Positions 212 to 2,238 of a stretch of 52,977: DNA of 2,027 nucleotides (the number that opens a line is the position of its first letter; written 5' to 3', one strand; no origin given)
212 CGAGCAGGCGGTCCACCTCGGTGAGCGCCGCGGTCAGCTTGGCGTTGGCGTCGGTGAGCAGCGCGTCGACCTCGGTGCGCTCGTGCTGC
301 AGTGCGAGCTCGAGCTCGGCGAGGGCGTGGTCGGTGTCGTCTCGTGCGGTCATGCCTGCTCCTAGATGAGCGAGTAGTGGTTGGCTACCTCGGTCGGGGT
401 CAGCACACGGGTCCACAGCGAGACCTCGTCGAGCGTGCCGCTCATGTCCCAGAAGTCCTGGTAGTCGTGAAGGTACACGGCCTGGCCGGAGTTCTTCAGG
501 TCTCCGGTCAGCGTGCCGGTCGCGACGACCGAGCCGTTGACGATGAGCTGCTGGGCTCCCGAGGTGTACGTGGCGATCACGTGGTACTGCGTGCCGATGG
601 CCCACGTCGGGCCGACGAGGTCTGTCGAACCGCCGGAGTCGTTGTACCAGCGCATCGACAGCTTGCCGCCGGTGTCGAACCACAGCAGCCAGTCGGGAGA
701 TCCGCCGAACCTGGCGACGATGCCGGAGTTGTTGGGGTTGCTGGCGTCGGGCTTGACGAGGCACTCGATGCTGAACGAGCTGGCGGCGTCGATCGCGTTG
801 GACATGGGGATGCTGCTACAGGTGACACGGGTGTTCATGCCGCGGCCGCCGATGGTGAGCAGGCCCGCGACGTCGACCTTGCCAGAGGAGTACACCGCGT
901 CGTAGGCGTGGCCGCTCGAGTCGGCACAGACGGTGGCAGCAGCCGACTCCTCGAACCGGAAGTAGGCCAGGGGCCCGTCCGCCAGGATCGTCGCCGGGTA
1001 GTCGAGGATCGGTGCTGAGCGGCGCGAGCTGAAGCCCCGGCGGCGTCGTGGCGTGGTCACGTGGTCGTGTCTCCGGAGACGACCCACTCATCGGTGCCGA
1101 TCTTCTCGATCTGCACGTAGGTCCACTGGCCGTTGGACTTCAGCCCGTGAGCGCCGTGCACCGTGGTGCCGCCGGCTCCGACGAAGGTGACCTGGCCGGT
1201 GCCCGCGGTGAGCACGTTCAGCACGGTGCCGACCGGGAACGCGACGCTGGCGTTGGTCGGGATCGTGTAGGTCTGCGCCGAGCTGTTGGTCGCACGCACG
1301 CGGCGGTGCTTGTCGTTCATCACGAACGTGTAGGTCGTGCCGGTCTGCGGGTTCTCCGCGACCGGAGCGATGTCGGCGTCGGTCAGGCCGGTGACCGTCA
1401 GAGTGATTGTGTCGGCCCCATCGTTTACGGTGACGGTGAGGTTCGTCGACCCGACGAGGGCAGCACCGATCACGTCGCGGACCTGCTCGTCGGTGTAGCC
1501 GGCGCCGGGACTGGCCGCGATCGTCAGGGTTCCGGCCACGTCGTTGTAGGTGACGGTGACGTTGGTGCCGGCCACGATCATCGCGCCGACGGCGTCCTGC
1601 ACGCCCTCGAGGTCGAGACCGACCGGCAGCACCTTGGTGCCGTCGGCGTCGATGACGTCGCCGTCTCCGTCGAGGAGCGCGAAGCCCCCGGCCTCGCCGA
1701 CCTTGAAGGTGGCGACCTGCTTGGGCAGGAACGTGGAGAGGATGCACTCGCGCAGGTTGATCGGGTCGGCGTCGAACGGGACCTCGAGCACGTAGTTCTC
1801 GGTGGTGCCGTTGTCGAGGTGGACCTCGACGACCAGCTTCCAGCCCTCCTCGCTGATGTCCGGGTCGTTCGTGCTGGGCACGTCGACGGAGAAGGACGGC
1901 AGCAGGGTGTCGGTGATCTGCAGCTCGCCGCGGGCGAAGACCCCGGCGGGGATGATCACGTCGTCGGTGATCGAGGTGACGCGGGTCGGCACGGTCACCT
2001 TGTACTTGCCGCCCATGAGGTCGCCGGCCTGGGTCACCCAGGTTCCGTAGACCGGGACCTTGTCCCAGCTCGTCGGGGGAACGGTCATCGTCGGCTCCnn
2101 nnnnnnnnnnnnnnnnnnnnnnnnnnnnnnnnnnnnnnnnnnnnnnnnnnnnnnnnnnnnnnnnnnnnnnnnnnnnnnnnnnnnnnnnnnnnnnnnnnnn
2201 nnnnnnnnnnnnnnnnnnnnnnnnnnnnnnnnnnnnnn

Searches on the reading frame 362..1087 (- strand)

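Call 15: search_protein_families(library=phrogs, proteins=[window:362-1087:-], max_evalue=0.001)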
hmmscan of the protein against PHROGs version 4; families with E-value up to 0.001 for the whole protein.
window:362-1087:- (241 aa): 2 families
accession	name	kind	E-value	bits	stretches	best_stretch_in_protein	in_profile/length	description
phrog_11584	-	unknown function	2.2e-08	34.2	1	30-239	3-209/578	-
phrog_3545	-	unknown function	0.00041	19.5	1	64-232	773-966/1115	-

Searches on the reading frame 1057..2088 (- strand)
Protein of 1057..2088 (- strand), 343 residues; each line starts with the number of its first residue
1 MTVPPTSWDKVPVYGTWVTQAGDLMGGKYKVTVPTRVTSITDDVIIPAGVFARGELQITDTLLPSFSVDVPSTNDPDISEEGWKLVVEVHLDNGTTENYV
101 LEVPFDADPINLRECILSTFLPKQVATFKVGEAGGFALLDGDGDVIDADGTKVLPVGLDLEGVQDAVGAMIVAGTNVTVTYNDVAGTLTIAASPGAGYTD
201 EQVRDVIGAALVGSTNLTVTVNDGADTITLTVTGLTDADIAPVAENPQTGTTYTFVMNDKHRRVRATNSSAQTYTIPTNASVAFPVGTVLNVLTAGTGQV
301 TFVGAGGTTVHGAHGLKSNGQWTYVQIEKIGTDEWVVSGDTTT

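Call 15: search_protein_families(library=phrogs, proteins=[window:1057-2088:-], max_evalue=0.001)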
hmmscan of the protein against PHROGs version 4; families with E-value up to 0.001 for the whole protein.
window:1057-2088:- (343 aa): 2 families
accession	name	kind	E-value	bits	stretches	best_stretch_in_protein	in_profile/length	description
phrog_8780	-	tail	3.3e-15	56.3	1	176-340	589-754/755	minor tail protein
phrog_21978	-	unknown function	2.7e-12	48.1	1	187-340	67-216/220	-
